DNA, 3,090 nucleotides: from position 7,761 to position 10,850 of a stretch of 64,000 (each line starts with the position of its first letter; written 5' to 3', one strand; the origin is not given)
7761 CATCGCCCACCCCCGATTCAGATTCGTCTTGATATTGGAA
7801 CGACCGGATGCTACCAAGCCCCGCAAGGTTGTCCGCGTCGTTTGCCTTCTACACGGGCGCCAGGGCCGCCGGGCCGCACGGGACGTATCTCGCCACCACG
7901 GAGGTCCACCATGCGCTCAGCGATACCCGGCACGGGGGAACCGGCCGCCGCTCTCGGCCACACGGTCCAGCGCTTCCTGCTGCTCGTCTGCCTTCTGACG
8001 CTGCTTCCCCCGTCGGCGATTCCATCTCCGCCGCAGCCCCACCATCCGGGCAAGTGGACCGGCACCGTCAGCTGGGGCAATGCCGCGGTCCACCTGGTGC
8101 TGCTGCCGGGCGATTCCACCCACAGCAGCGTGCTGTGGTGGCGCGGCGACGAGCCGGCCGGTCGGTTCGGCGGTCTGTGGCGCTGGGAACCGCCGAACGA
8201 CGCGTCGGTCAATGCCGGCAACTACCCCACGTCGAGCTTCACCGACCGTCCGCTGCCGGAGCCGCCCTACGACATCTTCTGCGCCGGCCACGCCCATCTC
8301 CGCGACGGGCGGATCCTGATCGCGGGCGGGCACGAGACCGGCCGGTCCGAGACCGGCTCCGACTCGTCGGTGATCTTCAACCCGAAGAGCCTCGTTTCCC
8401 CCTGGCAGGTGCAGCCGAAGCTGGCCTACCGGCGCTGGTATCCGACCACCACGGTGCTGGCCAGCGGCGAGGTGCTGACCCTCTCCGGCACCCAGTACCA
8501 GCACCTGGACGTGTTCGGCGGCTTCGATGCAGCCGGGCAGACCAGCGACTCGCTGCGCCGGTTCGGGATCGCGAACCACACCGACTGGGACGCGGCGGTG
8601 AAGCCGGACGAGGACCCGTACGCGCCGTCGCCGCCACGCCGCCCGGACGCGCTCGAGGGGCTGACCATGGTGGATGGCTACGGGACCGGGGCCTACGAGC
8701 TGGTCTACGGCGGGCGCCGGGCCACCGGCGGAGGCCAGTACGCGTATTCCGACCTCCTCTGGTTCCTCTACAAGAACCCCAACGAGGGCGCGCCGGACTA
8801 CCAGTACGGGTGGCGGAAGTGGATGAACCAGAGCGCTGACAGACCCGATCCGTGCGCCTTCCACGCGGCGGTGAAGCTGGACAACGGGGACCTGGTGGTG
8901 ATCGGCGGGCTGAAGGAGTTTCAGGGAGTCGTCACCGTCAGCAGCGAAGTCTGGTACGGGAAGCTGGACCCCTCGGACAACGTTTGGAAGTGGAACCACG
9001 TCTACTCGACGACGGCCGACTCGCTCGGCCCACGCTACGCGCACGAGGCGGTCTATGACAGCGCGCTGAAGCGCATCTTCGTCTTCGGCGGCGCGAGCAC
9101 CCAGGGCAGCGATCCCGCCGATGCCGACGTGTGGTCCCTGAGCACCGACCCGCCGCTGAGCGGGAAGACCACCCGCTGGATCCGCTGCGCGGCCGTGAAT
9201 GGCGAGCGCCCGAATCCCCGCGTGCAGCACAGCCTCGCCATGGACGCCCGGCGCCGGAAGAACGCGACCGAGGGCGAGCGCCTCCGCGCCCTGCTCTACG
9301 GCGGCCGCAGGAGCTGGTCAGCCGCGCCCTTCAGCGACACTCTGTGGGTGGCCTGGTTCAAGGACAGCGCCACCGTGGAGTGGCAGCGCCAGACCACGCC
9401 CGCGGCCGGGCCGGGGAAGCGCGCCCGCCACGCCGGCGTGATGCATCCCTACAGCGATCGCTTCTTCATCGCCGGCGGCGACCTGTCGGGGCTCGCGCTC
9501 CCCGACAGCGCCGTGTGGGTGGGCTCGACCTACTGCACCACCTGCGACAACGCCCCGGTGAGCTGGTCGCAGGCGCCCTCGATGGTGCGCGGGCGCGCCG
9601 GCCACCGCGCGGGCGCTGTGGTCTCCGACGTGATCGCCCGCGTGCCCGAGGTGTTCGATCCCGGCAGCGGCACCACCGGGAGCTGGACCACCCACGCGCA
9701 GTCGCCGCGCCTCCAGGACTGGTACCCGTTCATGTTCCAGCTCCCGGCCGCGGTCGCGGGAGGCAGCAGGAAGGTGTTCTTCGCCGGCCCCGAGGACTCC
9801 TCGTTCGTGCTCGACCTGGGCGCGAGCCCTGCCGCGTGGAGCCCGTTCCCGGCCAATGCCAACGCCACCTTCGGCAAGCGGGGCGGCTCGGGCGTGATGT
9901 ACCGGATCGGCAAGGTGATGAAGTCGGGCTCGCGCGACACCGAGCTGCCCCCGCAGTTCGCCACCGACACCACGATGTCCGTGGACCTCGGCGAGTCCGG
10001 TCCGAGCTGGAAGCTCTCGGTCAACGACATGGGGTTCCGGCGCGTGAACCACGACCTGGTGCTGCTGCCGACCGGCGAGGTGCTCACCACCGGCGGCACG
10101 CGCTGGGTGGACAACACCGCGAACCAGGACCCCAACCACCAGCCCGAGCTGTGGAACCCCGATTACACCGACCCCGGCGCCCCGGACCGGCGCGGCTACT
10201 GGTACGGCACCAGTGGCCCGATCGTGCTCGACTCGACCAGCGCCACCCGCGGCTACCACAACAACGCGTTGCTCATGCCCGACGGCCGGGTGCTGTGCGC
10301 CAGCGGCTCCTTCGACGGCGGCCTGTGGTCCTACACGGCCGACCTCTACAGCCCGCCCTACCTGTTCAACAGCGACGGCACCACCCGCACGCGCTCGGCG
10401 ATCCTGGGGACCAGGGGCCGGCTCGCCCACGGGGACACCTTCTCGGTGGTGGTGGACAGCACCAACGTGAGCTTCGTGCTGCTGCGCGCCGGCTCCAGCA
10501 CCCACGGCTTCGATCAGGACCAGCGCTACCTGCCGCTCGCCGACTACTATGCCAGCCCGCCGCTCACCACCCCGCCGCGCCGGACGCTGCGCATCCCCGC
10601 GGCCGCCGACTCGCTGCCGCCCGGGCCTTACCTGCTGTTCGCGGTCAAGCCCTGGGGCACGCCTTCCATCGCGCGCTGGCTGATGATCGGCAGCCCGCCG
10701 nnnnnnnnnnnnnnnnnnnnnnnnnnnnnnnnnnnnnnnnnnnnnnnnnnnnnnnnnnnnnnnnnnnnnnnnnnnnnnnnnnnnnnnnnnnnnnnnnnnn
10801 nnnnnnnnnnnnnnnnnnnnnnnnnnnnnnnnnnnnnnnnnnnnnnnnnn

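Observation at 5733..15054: Three adjacent giant secreted beta-propeller proteins sharing a T9SS/FlgD-Ig-type C-terminal domain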

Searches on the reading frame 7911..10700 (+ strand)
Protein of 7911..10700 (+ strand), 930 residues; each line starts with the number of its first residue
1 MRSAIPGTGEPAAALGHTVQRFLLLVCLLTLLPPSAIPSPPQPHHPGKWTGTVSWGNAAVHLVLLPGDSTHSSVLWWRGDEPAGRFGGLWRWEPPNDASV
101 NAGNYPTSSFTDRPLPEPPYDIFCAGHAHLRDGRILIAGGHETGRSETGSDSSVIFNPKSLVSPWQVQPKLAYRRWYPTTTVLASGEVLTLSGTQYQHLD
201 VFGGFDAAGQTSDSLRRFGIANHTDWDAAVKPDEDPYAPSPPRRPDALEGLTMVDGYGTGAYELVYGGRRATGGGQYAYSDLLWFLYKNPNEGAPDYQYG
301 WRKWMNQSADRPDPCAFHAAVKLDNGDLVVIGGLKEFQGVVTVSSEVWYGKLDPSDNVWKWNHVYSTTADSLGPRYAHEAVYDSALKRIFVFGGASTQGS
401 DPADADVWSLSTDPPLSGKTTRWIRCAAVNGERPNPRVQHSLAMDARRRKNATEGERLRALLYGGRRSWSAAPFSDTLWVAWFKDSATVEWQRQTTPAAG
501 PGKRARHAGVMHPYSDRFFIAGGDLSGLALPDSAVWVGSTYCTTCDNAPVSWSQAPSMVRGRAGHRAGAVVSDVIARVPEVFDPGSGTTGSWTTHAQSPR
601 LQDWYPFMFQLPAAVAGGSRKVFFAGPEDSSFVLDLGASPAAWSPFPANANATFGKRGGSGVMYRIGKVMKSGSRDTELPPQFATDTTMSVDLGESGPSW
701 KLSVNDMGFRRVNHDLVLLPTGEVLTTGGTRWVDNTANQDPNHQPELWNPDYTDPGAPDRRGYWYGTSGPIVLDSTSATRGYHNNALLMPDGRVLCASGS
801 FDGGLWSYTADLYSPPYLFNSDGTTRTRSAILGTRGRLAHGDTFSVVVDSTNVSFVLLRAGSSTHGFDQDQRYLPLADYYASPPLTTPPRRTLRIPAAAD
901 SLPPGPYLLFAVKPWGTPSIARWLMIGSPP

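Call 52: find_related_loci(query=A2, collection=genome_contigs, flank=6000)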
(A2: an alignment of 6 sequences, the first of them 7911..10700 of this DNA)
Query A2 (930 aa) in genome_contigs; peptide patterns used: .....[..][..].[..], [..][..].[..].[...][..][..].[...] (x = any residue, [..] = any of these).
599 stretches matched a pattern (row limit reached: there are more); 552 encode a relative of the query (tblastn E <= 1e-3); the best 80 are kept; 79 distinct loci.
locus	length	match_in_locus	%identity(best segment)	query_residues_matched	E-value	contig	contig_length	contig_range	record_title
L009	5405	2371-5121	37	12-928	3e-148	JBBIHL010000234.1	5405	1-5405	MAG: Candidatus Eisenbacteria bacterium isolate PFF170222_bin_113 NODE_5655_length_5405_cov_4.678318, whole genome shotg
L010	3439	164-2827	36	42-926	1e-138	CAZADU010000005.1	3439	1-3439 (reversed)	MAG TPA_asm: uncultured bacterium isolate binchicken_co165_69 genome assembly, contig: k141_2632413, whole genome shotgu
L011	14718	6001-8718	34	2-926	3e-119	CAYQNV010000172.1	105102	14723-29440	MAG TPA_asm: uncultured bacterium isolate binchicken_co165_179 genome assembly, contig: k141_534419, whole genome shotgu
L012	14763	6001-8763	35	10-926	3e-113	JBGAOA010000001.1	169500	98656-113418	MAG: Candidatus Eisenbacteria bacterium isolate MAG_AAO_H10.72 AAOH10-72_opera_contig_459, whole genome shotgun sequence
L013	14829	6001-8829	33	10-927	2e-113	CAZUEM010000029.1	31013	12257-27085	MAG TPA_asm: uncultured bacterium isolate binchicken_co235_242 genome assembly, contig: NODE_3496_length_31013_cov_41.34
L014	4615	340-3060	31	47-926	9e-93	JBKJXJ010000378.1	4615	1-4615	MAG: Candidatus Eisenbacteria bacterium isolate swi_bin.170 k127_14985785, whole genome shotgun sequence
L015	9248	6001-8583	33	14-927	9e-90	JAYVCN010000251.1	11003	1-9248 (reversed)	MAG: Candidatus Eisenbacteria bacterium isolate GL32_Down_metabat_69 GL32_Down_metabat_69_250, whole genome shotgun sequ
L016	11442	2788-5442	31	28-930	3e-88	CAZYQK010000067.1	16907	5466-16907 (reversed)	MAG TPA_asm: uncultured bacterium isolate SRP119689_co1_84 genome assembly, contig: NODE_4718_length_16907_cov_7.256883,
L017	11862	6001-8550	31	23-928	1e-83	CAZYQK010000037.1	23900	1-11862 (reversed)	MAG TPA_asm: uncultured bacterium isolate SRP119689_co1_84 genome assembly, contig: NODE_2740_length_23900_cov_6.910589,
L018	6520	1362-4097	30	10-929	8e-81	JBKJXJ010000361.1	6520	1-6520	MAG: Candidatus Eisenbacteria bacterium isolate swi_bin.170 k127_2527687, whole genome shotgun sequence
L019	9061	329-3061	31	47-929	8e-78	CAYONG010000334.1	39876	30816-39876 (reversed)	MAG TPA_asm: uncultured bacterium isolate binchicken_co165_111 genome assembly, contig: k141_1270012, whole genome shotg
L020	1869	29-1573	38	418-926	7e-81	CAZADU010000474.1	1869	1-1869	MAG TPA_asm: uncultured bacterium isolate binchicken_co165_69 genome assembly, contig: k141_297908, whole genome shotgun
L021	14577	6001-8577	29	28-926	5e-76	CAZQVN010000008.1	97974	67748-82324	MAG TPA_asm: uncultured bacterium isolate SRP287453_co1_87 genome assembly, contig: NODE_252_length_97974_cov_21.282335,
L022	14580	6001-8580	29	45-928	1e-74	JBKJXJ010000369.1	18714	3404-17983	MAG: Candidatus Eisenbacteria bacterium isolate swi_bin.170 k127_15309218, whole genome shotgun sequence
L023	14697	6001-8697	28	23-928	1e-72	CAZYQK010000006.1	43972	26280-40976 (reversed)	MAG TPA_asm: uncultured bacterium isolate SRP119689_co1_84 genome assembly, contig: NODE_977_length_43972_cov_7.349477,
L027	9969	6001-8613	29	26-927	8e-67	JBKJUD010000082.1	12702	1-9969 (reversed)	MAG: Candidatus Eisenbacteria bacterium isolate ant_bin.648 k117_1293264, whole genome shotgun sequence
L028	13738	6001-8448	29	61-926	9e-65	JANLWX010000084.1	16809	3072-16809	MAG: Candidatus Eisenbacteria bacterium isolate OTE_20_metabat_201 OTE_20_k141_1949213, whole genome shotgun sequence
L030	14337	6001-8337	30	114-926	6e-60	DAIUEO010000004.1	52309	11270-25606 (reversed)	MAG TPA_asm: Candidatus Eisenbacteria bacterium isolate CTOTU25980 NODE_81_length_52309_cov_4.590137, whole genome shotg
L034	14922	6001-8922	26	47-929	7e-55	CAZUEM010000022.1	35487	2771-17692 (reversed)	MAG TPA_asm: uncultured bacterium isolate binchicken_co235_242 genome assembly, contig: NODE_2830_length_35487_cov_40.10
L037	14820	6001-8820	27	47-923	3e-44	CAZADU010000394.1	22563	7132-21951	MAG TPA_asm: uncultured bacterium isolate binchicken_co165_69 genome assembly, contig: k141_1427158, whole genome shotgu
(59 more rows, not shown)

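Call 61: search_protein_families(library=pfam, proteins=[L030:9381-12194:+, L037:10416-12827:+, L034:9996-12932:+, L021:10468-12933:+, L028:9804-12194:+, L027:3002-5815:+, L017:3140-5821:+, L015:334-5484:-], max_evalue=0.001)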
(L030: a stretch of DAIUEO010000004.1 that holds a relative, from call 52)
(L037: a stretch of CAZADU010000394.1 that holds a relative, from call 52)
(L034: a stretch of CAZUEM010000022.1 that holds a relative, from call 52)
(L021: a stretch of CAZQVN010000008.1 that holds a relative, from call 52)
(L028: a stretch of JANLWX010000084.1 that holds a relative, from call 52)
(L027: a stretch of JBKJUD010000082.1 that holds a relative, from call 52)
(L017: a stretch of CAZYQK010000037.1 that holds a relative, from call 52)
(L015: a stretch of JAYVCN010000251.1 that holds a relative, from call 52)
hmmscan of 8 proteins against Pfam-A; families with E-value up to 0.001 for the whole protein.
L030:9381-12194:+ (938 aa): 2 families
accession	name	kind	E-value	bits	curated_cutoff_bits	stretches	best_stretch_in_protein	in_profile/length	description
PF13088.12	BNR_2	-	2.7e-10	40.5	31.4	0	612-699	14-106/277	BNR repeat-like domain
PF02012.26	BNR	-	0.0006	19.9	27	0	218-227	2-11/12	BNR/Asp-box repeat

L037:10416-12827:+ (804 aa): 4 families
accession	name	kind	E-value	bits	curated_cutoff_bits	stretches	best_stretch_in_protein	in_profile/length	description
PF13860.13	FlgD_ig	-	4.2e-10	39.9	27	1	729-790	12-74/79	FlgD Ig-like domain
PF02012.26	BNR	-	0.00011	22.1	27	0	480-489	2-11/12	BNR/Asp-box repeat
PF13088.12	BNR_2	-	0.00047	20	31.4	0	473-548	136-200/277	BNR repeat-like domain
PF04151.21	PPC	-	0.00087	20.5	25.9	0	374-446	3-69/70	Bacterial pre-peptidase C-terminal domain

L034:9996-12932:+ (979 aa): 3 families
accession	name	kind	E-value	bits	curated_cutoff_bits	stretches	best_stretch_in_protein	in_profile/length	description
PF13088.12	BNR_2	-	4.7e-11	43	31.4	2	263-429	86-252/277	BNR repeat-like domain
PF13860.13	FlgD_ig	-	1.9e-10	41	27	1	913-966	22-75/79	FlgD Ig-like domain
PF02012.26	BNR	-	5.9e-10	38.1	27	0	653-663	2-12/12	BNR/Asp-box repeat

L021:10468-12933:+ (822 aa): 3 families
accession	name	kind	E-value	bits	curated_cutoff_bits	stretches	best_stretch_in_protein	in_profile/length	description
PF13088.12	BNR_2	-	2.1e-12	47.4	31.4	1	90-286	76-255/277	BNR repeat-like domain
PF13860.13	FlgD_ig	-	3.1e-10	40.3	27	1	745-812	7-77/79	FlgD Ig-like domain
PF02012.26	BNR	-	2.4e-07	30.1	27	0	507-516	3-12/12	BNR/Asp-box repeat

L028:9804-12194:+ (797 aa): 4 families
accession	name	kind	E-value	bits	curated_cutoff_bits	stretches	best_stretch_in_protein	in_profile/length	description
PF02012.26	BNR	-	1.1e-07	31.1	27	0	487-496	3-12/12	BNR/Asp-box repeat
PF13088.12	BNR_2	-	7.9e-07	29.1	31.4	0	479-562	15-103/277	BNR repeat-like domain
PF13860.13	FlgD_ig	-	0.00023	21.5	27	0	733-783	23-74/79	FlgD Ig-like domain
PF24316.1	Tli3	-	0.00048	20.9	27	0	524-566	66-108/129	T6SS Tli3 immunity protein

L027:3002-5815:+ (938 aa): 6 families
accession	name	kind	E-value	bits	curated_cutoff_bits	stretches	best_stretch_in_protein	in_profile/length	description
PF24681.1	Kelch_KLHDC2_KLHL20_DRC7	-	1.6e-88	296.1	50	5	122-283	47-204/221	KLHDC2/KLHL20/DRC7 Kelch-repeats domain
PF24981.1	Beta-prop_ATRN-LZTR1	-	2.4e-38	132.5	50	3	600-745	25-170/289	Attractin/LZTR1 beta-propeller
PF13415.12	Kelch_3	-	7.6e-36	122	22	1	349-395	4-47/48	Galactose oxidase, central domain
PF13854.13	Kelch_HCF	-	1.6e-24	87.2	113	2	494-635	115-259/345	Host cell factor, Kelch-repeats domain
PF13418.12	Kelch_4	-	2.9e-23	82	21.6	2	125-177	1-48/49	Galactose oxidase, central domain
PF13964.12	Kelch_6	-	0.00095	19.5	25.3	0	562-584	2-22/50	Kelch motif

L017:3140-5821:+ (894 aa): 3 families
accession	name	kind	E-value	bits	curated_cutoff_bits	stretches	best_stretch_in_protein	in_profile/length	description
PF13860.13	FlgD_ig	-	1.3e-10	41.5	27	1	827-882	21-76/79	FlgD Ig-like domain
PF02012.26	BNR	-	4.4e-06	26.3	27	0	176-185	2-11/12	BNR/Asp-box repeat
PF13088.12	BNR_2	-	1.9e-05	24.6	31.4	0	559-655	7-110/277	BNR repeat-like domain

L015:334-5484:- (1717 aa): 7 families
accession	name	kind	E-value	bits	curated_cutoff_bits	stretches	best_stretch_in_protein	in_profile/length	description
PF00082.27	Peptidase_S8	-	4.9e-55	187.3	21.8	1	254-508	5-274/288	Subtilase family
PF06119.19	NIDO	-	4.5e-14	53.3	25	1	1215-1276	2-56/186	Nidogen-like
PF22148.1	Fervidolysin_NPro-like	-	2.8e-13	50.5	21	1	132-204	10-81/81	Fervidolysin N-terminal prodomain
PF22544.2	HYDIN_VesB_CFA65-like_Ig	-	7.6e-11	42.6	25.5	1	974-1062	1-90/100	HYDIN/CFA65/VesB-like, Ig-like domain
PF13860.13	FlgD_ig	-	9.7e-10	38.7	27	1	1640-1702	12-73/79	FlgD Ig-like domain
PF00041.27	fn3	-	9.4e-09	35.8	25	1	539-638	2-82/84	Fibronectin type III domain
PF15780.11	ASH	-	1.3e-05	25.8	27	1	976-1060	3-93/98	Abnormal spindle-like microcephaly-assoc'd, ASPM-SPD-2-Hydin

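Call 72: predict_structure(alignment_id=A3)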
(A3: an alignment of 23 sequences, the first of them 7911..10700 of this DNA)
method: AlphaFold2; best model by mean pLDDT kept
length: 930 residues; sequences in the alignment: 23
mean_pLDDT: 82.0   pTM: 0.85
mean pLDDT of the five models: 82.0, 81.7, 80.6, 80.5, 79.3
residues with pLDDT >= 90: 379; 70-90: 388; 50-70: 118; < 50: 45
segments of 3 or more residues with pLDDT < 50: 1-39
pLDDT, mean of each block of 10 residues (from residue 1): 26 26 29 39 73 73 87 82 69 72 58 84 91 93 74 94 94 92 94 84 83 58 59 82 83 85 91 88 88 87 88 94 91 91 94 89 83 94 93 94 93 68 89 93 90 89 92 89 93 81 93 83 82 87 79 79 87 82 92 96 87 80 81 93 82 68 90 75 85 87 91 90 90 61 88 84 84 72 84 84 62 90 87 88 90 92 77 80 65 89 93 92 82
secondary structure, 60 per line:
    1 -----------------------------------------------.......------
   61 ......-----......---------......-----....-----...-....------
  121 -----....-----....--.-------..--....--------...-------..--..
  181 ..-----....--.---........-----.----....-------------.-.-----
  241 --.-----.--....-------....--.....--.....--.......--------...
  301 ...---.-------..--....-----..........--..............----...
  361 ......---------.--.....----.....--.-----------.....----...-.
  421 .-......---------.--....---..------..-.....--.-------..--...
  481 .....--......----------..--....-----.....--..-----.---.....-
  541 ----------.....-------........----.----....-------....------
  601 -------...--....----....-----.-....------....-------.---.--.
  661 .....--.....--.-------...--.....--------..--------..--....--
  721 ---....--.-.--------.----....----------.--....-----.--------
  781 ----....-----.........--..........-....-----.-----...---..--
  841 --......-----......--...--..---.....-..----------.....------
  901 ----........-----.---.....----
elements in order (helices of 4 or more, strands of 3 or more residues): E48-54 E61-66 E72-77 E87-92 H98-101 E111-114 E126-129 E135-138 E153-156 E165-167 E179-182 E188-191 E198-205 E216-219 E252-255 E263-266 E269-273 E276-280 E283-289 E298-303 E319-322 E328-337 E340-353 E358-366 E379-383 E388-392 E407-411 E423-428 E441-444 E459-463 E478-485 E488-493 E508-511 E517-521 E535-539 E551-555 E563-570 E580-583 E591-594 E608-610 H613-616 E621-624 E632-635 E642-645 E660-665 E668-672 E683-685 E688-692 E715-718 E724-727 E746-749 E763-766 E785-788 E794-802 E805-814 E831-833 E843-848 E854-859 E862-864 E872-876 E890-894 E905-912 E922-926
